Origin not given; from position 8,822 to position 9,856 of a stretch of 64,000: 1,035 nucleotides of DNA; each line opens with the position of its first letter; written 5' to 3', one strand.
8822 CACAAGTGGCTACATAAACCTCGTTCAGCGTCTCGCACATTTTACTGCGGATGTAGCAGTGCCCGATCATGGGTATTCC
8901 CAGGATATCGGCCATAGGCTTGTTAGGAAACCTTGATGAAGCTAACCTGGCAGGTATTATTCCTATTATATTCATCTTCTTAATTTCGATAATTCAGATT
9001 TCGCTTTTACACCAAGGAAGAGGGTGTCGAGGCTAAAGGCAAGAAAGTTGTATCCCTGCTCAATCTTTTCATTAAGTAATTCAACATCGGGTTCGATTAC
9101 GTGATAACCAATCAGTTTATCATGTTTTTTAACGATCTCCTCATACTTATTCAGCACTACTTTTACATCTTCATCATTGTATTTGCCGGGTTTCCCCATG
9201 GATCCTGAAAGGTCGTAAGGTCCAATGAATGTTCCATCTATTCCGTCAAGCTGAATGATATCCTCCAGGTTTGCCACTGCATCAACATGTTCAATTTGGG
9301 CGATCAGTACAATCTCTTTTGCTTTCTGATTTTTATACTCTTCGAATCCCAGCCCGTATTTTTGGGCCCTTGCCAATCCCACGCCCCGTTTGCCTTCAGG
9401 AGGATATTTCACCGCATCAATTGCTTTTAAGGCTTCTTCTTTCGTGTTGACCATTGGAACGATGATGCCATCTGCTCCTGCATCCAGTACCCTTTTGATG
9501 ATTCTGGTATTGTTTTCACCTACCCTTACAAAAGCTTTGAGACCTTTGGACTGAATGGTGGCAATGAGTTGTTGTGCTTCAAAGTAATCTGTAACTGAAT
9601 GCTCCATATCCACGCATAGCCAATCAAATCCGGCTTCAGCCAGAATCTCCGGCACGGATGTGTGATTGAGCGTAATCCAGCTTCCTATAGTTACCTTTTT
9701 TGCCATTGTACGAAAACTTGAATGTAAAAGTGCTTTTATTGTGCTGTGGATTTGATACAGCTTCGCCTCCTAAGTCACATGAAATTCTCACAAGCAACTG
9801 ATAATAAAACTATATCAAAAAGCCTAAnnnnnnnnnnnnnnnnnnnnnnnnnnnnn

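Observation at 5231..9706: Candidate undescribed CMP-ulosonic-acid pathway built on a class II HpcH/HpaI aldolase, with two KdsB paralogues, a cyclase-fold protein, a HAD phosphatase and an SDR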

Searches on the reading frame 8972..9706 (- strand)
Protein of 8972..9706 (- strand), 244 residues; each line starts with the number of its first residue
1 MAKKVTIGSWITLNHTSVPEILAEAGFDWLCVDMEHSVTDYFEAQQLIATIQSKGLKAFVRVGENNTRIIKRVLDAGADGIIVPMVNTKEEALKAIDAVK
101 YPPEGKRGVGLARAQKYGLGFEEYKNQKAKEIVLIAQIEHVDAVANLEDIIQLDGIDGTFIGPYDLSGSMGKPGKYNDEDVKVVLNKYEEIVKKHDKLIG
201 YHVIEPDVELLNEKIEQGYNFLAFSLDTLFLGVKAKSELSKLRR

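Call 4: search_protein_families(library=pfam, proteins=[window:8972-9706:-], max_evalue=0.01)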
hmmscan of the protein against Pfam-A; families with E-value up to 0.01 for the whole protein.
window:8972-9706:- (244 aa): 1 family
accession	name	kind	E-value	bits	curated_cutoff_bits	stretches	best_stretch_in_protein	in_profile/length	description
PF03328.21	HpcH_HpaI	-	2.2e-36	125.6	25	1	7-228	2-215/221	HpcH/HpaI aldolase/citrate lyase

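Call 5: search_protein_families(library=ncbifam, proteins=[window:8972-9706:-], max_evalue=0.01)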
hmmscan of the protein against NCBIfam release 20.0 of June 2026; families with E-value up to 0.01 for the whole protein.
window:8972-9706:- (244 aa): 5 families
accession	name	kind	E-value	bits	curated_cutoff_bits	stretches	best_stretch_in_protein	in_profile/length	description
TIGR02311.1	HpaI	equivalog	3.8e-57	193.6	368.8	1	2-237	9-243/249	4-hydroxy-2-oxoheptanedioate aldolase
NF007849.0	PRK10558.1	equivalog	7.6e-47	159.9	393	1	2-228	16-240/256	2-dehydro-3-deoxyglucarate aldolase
TIGR03239.1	GarL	equivalog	1.1e-45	156.2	406.75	1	2-230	9-235/249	2-dehydro-3-deoxyglucarate aldolase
NF007521.0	PRK10128.1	equivalog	5.2e-45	154.1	441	1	4-231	17-243/267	2-keto-3-deoxy-L-rhamnonate aldolase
NF003023.0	PRK03892.1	equivalog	0.0027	17.1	323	1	46-96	71-121/217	Ribonuclease P protein component 3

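Call 9: find_homologous_proteins(query=window:8972-9706:-, max_evalue=1e-20)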
Query window:8972-9706:- (244 aa): 7892 proteins with E <= 1e-20 among 8000 candidates; the best 120 are listed.
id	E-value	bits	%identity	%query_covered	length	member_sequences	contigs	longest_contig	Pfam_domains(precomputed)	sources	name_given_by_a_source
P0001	5.5e-156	535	100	100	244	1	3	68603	PF03328.21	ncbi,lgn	-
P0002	1.8e-132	458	83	99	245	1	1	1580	PF03328.21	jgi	jgi:2-dehydro-3-deoxyglucarate aldolase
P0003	1.5e-131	455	83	99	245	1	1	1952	PF03328.21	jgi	jgi:2-dehydro-3-deoxyglucarate aldolase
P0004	1.4e-130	452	83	99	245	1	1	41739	PF03328.21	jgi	jgi:2-dehydro-3-deoxyglucarate aldolase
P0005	1.6e-126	438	80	99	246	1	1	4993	PF03328.21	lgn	-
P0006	5.7e-126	437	80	99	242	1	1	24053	PF03328.21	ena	-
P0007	6.3e-125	433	80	98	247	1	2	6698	PF03328.21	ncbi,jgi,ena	-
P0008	4.2e-124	430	78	99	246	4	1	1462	PF03328.21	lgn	-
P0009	5.7e-124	430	79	100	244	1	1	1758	PF03328.21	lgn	-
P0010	5.8e-124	430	78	99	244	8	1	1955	PF03328.21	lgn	-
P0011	6.8e-124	430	79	98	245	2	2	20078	PF03328.21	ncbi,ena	-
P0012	8.3e-124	429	78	99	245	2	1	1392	PF03328.21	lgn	-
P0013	1.1e-123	429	78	98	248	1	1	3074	PF03328.21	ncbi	ncbi:HpcH/HpaI aldolase family protein [Lutibacter sp.]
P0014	1.1e-123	429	76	99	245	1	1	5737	PF03328.21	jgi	-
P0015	1.2e-123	429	77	99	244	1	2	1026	PF03328.21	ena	-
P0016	1.2e-123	429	79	97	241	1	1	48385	PF03328.21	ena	-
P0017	1.4e-123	429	78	98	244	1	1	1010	PF03328.21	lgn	-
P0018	5.2e-123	427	79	98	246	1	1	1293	PF03328.21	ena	-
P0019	1.1e-122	426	78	99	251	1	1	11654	PF03328.21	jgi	jgi:2-dehydro-3-deoxyglucarate aldolase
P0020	1.1e-122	426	78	99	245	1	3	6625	PF03328.21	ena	-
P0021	1.1e-122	426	77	98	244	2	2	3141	PF03328.21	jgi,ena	-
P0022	1.6e-122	425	77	100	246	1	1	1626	PF03328.21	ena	-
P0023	1.8e-122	425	77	99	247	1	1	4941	PF03328.21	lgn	-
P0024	2.1e-122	425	78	97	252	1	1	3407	PF03328.21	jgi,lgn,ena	-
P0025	2.2e-122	425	77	100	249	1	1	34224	PF03328.21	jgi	jgi:2-dehydro-3-deoxyglucarate aldolase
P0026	2.3e-122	425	77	99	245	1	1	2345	PF03328.21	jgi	jgi:2-keto-3-deoxy-L-rhamnonate aldolase RhmA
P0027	2.6e-122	425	76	100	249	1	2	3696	PF03328.21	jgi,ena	-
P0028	4.2e-122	424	78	98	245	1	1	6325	PF03328.21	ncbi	-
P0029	4.3e-122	424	76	99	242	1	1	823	PF03328.21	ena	-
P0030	4.4e-122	424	77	99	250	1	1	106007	PF03328.21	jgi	jgi:2-keto-3-deoxy-L-rhamnonate aldolase RhmA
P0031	5.1e-122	424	77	99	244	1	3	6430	PF03328.21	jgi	-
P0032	6.6e-122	423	76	99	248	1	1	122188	PF03328.21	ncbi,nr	ncbi:aldolase/citrate lyase family protein [Flavobacteriaceae bacterium]|nr:aldolase/citrate lyase f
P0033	1.0e-121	423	78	98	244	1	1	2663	PF03328.21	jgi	-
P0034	1.0e-121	423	77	100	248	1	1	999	PF03328.21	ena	-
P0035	1.0e-121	423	77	99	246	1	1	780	PF03328.21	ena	-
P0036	1.1e-121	423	78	98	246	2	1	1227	PF03328.21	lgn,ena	-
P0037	1.4e-121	422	77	99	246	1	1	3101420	PF03328.21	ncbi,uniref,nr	ncbi:2-dehydro-3-deoxyglucarate aldolase [Lutibacter sp. Hel_I_33_5]|uniref:HpcH/HpaI aldolase famil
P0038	1.5e-121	422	77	98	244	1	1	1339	PF03328.21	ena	-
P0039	1.5e-121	422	78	99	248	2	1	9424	PF03328.21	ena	-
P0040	1.5e-121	422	76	99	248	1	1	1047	PF03328.21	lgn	-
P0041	2.5e-121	421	76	99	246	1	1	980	PF03328.21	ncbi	-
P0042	2.5e-121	421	77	99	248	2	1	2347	PF03328.21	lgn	-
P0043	2.7e-121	421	77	98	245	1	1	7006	PF03328.21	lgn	-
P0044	2.7e-121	421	77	99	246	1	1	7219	PF03328.21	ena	-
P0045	2.8e-121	421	77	98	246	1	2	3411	PF03328.21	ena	-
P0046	3.3e-121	421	77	99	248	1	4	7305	PF03328.21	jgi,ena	-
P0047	5.6e-121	420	77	98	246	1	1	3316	PF03328.21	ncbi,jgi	-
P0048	6.5e-121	420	76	98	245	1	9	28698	PF03328.21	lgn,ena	-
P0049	1.0e-120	419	75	100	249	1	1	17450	PF03328.21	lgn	-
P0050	1.2e-120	419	77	98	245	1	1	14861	PF03328.21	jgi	jgi:2-keto-3-deoxy-L-rhamnonate aldolase RhmA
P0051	1.7e-120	419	76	99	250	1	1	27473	PF03328.21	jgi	jgi:2-keto-3-deoxy-L-rhamnonate aldolase RhmA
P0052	2.4e-120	418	74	100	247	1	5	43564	PF03328.21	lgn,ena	-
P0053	2.4e-120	418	76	98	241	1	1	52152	PF03328.21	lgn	-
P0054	2.8e-120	418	78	98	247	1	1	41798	PF03328.21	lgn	-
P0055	2.9e-120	418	76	99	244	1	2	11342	PF03328.21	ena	-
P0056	3.1e-120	418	76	99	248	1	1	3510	PF03328.21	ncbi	-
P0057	4.9e-120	417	76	99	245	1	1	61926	PF03328.21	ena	-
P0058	5.7e-120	417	76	99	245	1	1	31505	PF03328.21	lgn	-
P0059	8.8e-120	416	75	99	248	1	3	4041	PF03328.21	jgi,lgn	-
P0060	9.8e-120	416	74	99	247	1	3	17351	PF03328.21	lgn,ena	-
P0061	1.1e-119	416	76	100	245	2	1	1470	PF03328.21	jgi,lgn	jgi:2-dehydro-3-deoxyglucarate aldolase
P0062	1.3e-119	416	74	99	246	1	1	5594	PF03328.21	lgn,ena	-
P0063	1.3e-119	416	75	100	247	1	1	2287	PF03328.21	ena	-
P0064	1.5e-119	416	77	99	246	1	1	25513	PF03328.21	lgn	-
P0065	1.7e-119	415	73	100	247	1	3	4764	PF03328.21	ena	-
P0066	1.7e-119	415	76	99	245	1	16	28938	PF03328.21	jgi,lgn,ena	-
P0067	1.8e-119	415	75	98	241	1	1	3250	PF03328.21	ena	-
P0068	1.9e-119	415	75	100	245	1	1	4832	PF03328.21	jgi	jgi:2-keto-3-deoxy-L-rhamnonate aldolase RhmA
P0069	2.5e-119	415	76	98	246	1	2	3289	PF03328.21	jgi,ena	-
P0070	3.3e-119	414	76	98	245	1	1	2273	PF03328.21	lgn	-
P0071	3.4e-119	414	77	98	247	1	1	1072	PF03328.21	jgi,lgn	-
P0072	3.8e-119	414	76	98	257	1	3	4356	PF03328.21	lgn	-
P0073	5.0e-119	414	75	99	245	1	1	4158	PF03328.21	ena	-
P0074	6.6e-119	413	75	98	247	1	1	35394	PF03328.21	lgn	-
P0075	7.2e-119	413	75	98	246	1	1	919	PF03328.21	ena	-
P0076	1.0e-118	413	77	98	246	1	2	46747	PF03328.21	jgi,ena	jgi:2-dehydro-3-deoxyglucarate aldolase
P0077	1.0e-118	413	77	98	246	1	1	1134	PF03328.21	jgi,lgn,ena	-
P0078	1.3e-118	412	74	98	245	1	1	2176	PF03328.21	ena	-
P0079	1.6e-118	412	74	99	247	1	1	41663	PF03328.21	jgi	jgi:2-keto-3-deoxy-L-rhamnonate aldolase RhmA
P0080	1.6e-118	412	74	100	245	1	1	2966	PF03328.21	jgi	-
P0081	2.0e-118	412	76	99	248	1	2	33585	PF03328.21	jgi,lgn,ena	jgi:2-dehydro-3-deoxyglucarate aldolase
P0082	2.6e-118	411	75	98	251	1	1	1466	PF03328.21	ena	-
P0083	2.7e-118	411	75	98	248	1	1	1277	PF03328.21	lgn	-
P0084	3.0e-118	411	75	99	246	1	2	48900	PF03328.21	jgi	jgi:2-keto-3-deoxy-L-rhamnonate aldolase RhmA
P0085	3.2e-118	411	75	99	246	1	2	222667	PF03328.21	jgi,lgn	jgi:2-dehydro-3-deoxyglucarate aldolase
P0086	3.3e-118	411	75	99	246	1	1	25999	PF03328.21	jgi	jgi:2-keto-3-deoxy-L-rhamnonate aldolase RhmA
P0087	3.7e-118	411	74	99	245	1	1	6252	PF03328.21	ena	-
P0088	4.0e-118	411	75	98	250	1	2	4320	PF03328.21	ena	-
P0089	5.6e-118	410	74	99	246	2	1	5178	PF03328.21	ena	-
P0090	5.7e-118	410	75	100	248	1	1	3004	PF03328.21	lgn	-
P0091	7.0e-118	410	75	99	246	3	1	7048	PF03328.21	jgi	-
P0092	7.5e-118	410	72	98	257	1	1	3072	PF03328.21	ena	-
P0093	9.5e-118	410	74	99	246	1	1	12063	PF03328.21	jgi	-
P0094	1.4e-117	409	74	99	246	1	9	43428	PF03328.21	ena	-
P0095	1.5e-117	409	76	99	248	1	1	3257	PF03328.21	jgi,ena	-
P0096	1.8e-117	409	75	99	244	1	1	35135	PF03328.21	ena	-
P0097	1.8e-117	409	74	99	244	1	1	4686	PF03328.21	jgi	jgi:2-dehydro-3-deoxyglucarate aldolase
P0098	1.9e-117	409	73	100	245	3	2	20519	PF03328.21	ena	-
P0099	1.9e-117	409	74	99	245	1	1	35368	PF03328.21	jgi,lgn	jgi:2-keto-3-deoxy-L-rhamnonate aldolase RhmA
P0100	2.4e-117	408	74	99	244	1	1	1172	PF03328.21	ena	-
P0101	2.6e-117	408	75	98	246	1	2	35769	PF03328.21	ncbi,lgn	-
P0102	3.7e-117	408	75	99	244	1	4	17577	PF03328.21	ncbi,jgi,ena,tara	tara:strand:+ start:175 stop:909 length:735 start_codon:yes stop_codon:yes gene_type:complete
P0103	4.1e-117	408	73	99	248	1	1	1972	PF03328.21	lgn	-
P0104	4.5e-117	407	72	98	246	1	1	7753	PF03328.21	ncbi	-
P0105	5.8e-117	407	75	99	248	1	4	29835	PF03328.21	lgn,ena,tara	tara:strand:+ start:7138 stop:7884 length:747 start_codon:yes stop_codon:yes gene_type:complete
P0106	6.5e-117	407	75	99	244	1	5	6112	PF03328.21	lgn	-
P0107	7.9e-117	407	74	99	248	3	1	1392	PF03328.21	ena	-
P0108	1.3e-116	406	75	98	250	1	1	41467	PF03328.21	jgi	jgi:2-dehydro-3-deoxyglucarate aldolase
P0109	1.4e-116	406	73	99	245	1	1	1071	PF03328.21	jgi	jgi:2-dehydro-3-deoxyglucarate aldolase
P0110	1.5e-116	406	73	98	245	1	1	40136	PF03328.21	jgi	jgi:2-dehydro-3-deoxyglucarate aldolase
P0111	1.5e-116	406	73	100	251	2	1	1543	PF03328.21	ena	-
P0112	1.6e-116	406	74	98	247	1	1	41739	PF03328.21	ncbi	-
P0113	1.8e-116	405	73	100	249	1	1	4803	PF03328.21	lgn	-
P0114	1.9e-116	405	73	99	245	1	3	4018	PF03328.21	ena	-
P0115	2.0e-116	405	74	99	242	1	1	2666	PF03328.21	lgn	-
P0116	2.0e-116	405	72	98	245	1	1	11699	PF03328.21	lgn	-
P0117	2.4e-116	405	73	98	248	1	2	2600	PF03328.21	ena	-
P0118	2.7e-116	405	76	99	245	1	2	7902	PF03328.21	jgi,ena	-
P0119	2.7e-116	405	75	99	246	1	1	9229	PF03328.21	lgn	-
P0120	2.9e-116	405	73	100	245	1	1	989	PF03328.21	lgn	-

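Call 10: find_encoding_contigs(protein=P0037, flank=10000, max_places=2)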
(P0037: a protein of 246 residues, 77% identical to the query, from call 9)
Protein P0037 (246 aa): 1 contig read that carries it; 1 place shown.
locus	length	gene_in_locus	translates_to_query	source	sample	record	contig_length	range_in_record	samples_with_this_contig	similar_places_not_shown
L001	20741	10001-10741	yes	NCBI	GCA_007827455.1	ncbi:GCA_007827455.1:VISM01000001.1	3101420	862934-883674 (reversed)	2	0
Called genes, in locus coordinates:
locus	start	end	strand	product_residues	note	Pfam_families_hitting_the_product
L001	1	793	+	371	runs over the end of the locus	PF02706:Wzz (weak), PF13807:GNVR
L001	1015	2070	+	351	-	PF00465:Fe-ADH, PF13685:Fe-ADH_2 (faint), PF25137:ADH_Fe_C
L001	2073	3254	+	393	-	PF00266:Aminotran_5, PF01041:DegT_DnrJ_EryC1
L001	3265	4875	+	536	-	-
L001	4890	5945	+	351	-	PF03102:NeuB, PF08666:SAF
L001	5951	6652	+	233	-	PF02348:CTP_transf_3, PF12804:NTP_transf_3 (weak)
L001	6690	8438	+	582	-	PF27859:LIC12162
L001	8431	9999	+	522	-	-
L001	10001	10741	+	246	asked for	PF03328:HpcH_HpaI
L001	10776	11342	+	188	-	PF25084:LbH_EIF2B (faint), PF25087:GMPPB_C (faint), PF00132:Hexapep, PF14602:Hexapep_2 (weak)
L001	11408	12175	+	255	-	PF02348:CTP_transf_3, PF12804:NTP_transf_3 (weak)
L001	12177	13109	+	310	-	PF00389:2-Hacid_dh, PF02826:2-Hacid_dh_C, PF03446:NAD_binding_2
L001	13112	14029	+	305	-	PF01073:3Beta_HSD, PF01370:Epimerase, PF02719:Polysacc_synt_2, PF04321:RmlD_sub_bind, PF05368:NmrA, PF07993:NAD_binding_4 (faint), PF13460:NAD_binding_10, PF16363:GDP_Man_Dehyd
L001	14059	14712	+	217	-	PF04199:Cyclase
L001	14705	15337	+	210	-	PF00702:Hydrolase, PF13419:HAD_2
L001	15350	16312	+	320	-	PF13489:Methyltransf_23, PF05219:DREV (weak), PF08241:Methyltransf_11, PF08242:Methyltransf_12 (weak), PF13649:Methyltransf_25 (weak), PF13847:Methyltransf_31 (weak)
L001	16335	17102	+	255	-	-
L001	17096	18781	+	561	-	-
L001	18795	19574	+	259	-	PF00483:NTP_transferase, PF12804:NTP_transf_3 (weak)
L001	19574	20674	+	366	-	PF01370:Epimerase, PF02719:Polysacc_synt_2, PF04321:RmlD_sub_bind, PF16363:GDP_Man_Dehyd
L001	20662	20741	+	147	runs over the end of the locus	PF00908:dTDP_sugar_isom (weak)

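Call 11: find_encoding_contigs(protein=P0085, flank=10000, max_places=2)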
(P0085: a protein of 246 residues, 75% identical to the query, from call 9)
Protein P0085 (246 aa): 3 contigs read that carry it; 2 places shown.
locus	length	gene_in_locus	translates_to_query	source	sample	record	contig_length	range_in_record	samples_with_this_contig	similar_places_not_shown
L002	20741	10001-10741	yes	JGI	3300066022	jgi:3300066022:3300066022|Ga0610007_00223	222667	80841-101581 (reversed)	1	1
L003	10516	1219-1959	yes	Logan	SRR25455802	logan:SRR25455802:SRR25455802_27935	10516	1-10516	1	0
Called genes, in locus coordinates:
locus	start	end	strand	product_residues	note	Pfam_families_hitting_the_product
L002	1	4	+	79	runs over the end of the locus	PF09834:DUF2061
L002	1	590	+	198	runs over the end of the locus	PF01583:APS_kinase, PF13671:AAA_33 (weak)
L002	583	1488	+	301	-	PF01507:PAPS_reduct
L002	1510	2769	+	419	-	PF00009:GTP_EFTU, PF01926:MMR_HSR1 (faint), PF22594:GTP-eEF1A_C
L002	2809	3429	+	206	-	PF00117:GATase, PF01174:SNO (faint)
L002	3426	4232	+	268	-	PF00977:His_biosynth, PF03060:NMO (faint), PF01207:Dus (weak)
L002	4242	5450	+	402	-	-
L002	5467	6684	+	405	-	PF22674:C2185-like_N (faint), PF16261:DUF4915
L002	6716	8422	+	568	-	PF27859:LIC12162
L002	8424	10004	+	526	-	-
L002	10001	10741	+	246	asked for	PF03328:HpcH_HpaI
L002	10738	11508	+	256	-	PF02348:CTP_transf_3, PF12804:NTP_transf_3 (weak)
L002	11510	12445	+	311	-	PF00389:2-Hacid_dh, PF02826:2-Hacid_dh_C, PF03446:NAD_binding_2 (weak)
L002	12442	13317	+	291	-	PF01073:3Beta_HSD, PF01370:Epimerase, PF02719:Polysacc_synt_2, PF04321:RmlD_sub_bind, PF05368:NmrA, PF07993:NAD_binding_4 (faint), PF13460:NAD_binding_10, PF16363:GDP_Man_Dehyd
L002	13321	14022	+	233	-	PF01182:Glucosamine_iso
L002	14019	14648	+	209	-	PF00702:Hydrolase, PF13419:HAD_2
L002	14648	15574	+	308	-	PF01073:3Beta_HSD, PF01370:Epimerase, PF02719:Polysacc_synt_2, PF04321:RmlD_sub_bind, PF16363:GDP_Man_Dehyd, PF07993:NAD_binding_4 (weak)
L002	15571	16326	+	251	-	PF02348:CTP_transf_3, PF12804:NTP_transf_3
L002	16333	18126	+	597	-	-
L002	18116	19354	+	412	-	PF04932:Wzy_C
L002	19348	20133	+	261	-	PF00535:Glycos_transf_2, PF10111:Glyco_tranf_2_2, PF13641:Glyco_tranf_2_3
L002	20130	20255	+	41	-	-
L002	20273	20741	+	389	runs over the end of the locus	PF13477:Glyco_trans_4_2 (weak), PF13439:Glyco_transf_4 (weak), PF00534:Glycos_transf_1, PF13692:Glyco_trans_1_4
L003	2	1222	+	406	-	?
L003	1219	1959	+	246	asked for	PF03328:HpcH_HpaI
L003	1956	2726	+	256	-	PF02348:CTP_transf_3, PF12804:NTP_transf_3 (weak)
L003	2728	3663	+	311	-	PF00389:2-Hacid_dh, PF02826:2-Hacid_dh_C, PF03446:NAD_binding_2 (weak)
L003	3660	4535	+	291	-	PF01073:3Beta_HSD, PF01370:Epimerase, PF02719:Polysacc_synt_2, PF04321:RmlD_sub_bind, PF05368:NmrA, PF07993:NAD_binding_4 (faint), PF13460:NAD_binding_10, PF16363:GDP_Man_Dehyd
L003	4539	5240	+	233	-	PF01182:Glucosamine_iso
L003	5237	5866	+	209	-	PF00702:Hydrolase, PF13419:HAD_2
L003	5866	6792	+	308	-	PF01073:3Beta_HSD, PF01370:Epimerase, PF02719:Polysacc_synt_2, PF04321:RmlD_sub_bind, PF16363:GDP_Man_Dehyd, PF07993:NAD_binding_4 (weak)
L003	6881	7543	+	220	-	PF02348:CTP_transf_3, PF12804:NTP_transf_3 (weak)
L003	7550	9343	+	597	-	-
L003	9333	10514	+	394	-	?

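Call 12: find_encoding_contigs(protein=P0001, flank=10000, max_places=3)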
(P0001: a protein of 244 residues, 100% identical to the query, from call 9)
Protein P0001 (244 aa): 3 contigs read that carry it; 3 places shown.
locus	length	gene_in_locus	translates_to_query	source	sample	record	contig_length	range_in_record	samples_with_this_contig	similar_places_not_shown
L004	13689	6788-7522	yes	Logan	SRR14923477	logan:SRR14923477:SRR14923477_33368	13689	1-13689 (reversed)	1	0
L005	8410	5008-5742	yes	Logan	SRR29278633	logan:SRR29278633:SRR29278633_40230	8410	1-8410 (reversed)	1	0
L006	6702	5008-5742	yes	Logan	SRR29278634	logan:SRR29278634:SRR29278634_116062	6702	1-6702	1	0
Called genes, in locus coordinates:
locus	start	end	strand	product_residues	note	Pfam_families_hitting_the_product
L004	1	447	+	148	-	?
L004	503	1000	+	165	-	PF02357:NusG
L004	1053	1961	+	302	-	PF01507:PAPS_reduct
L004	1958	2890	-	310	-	PF00389:2-Hacid_dh, PF02826:2-Hacid_dh_C, PF00670:AdoHcyase_NAD (weak), PF07991:KARI_N (weak), PF03446:NAD_binding_2 (weak)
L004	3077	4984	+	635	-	PF00009:GTP_EFTU, PF01926:MMR_HSR1 (faint), PF22594:GTP-eEF1A_C, PF01583:APS_kinase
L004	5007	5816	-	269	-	PF01973:MptE-like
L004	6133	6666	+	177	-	-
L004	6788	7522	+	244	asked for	PF03328:HpcH_HpaI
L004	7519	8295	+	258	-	PF02348:CTP_transf_3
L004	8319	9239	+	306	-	PF01073:3Beta_HSD, PF01370:Epimerase, PF02719:Polysacc_synt_2, PF04321:RmlD_sub_bind, PF05368:NmrA, PF07993:NAD_binding_4 (faint), PF13460:NAD_binding_10, PF16363:GDP_Man_Dehyd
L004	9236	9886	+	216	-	PF04199:Cyclase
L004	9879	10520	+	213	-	PF00702:Hydrolase, PF12710:HAD (weak), PF13419:HAD_2, PF13242:Hydrolase_like (weak)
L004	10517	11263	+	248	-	PF02348:CTP_transf_3, PF12804:NTP_transf_3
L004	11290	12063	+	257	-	PF00483:NTP_transferase, PF12804:NTP_transf_3 (weak)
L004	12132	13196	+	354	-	PF01073:3Beta_HSD, PF01370:Epimerase, PF07993:NAD_binding_4 (faint), PF16363:GDP_Man_Dehyd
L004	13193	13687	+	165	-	?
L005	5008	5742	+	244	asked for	PF03328:HpcH_HpaI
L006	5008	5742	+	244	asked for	PF03328:HpcH_HpaI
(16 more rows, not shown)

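Call 17: search_solved_structures(query=window:8972-9706:-, max_evalue=1e-10)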
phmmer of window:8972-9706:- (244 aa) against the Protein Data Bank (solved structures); distinct sequences matched with E-value up to 1e-10: 21.
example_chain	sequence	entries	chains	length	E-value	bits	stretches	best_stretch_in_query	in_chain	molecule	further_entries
2vws_A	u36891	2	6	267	1.1e-39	139.4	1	4-231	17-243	YFAU, 2-KETO-3-DEOXY SUGAR ALDOLASE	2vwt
7et8_A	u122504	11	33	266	1.3e-37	132.6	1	6-243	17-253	4-hydroxy-2-oxoheptanedioate aldolase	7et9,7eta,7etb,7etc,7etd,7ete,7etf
7v8t_A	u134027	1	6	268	3.2e-36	128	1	5-231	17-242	2,4-dihydroxyhept-2-ene-1,7-dioic acid aldolase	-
1dxe_A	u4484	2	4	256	2.3e-35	125.2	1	2-227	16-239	2-DEHYDRO-3-DEOXY-GALACTARATE ALDOLASE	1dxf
4b5s_A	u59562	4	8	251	1.1e-34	123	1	4-236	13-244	4-HYDROXY-2-OXO-HEPTANE-1,7-DIOATE ALDOLASE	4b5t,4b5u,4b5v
2v5j_A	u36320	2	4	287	1.7e-34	122.4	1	4-236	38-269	2,4-DIHYDROXYHEPT-2-ENE-1,7-DIOIC ACID ALDOLASE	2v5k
4b5w_A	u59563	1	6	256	6.9e-34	120.4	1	4-236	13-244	4-HYDROXY-2-OXO-HEPTANE-1,7-DIOATE ALDOLASE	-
4b5x_A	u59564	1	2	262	1.6e-33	119.2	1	4-236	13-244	4-HYDROXY-2-OXO-HEPTANE-1,7-DIOATE ALDOLASE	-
7nr1_A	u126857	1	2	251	1.3e-32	116.2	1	7-238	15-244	HpcH/HpaI aldolase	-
7nnk_A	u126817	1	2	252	1.3e-32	116.2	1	7-238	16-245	HpcH/HpaI aldolase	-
6r62_A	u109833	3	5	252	1.3e-32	116.2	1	7-238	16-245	HpcH/HpaI aldolase | hydroxyketoacid aldolase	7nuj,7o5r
7o5i_A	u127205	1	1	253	1.3e-32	116.2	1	7-238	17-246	HpcH/HpaI aldolase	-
8adq_A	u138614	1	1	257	1.4e-32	116.1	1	7-238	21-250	HpcH/HpaI aldolase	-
7o5w_AAA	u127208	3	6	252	2e-32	115.6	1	7-237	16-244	HpcH/HpaI aldolase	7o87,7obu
7o5v_AAA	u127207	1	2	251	3.3e-31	111.6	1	7-238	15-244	HpcH/HpaI aldolase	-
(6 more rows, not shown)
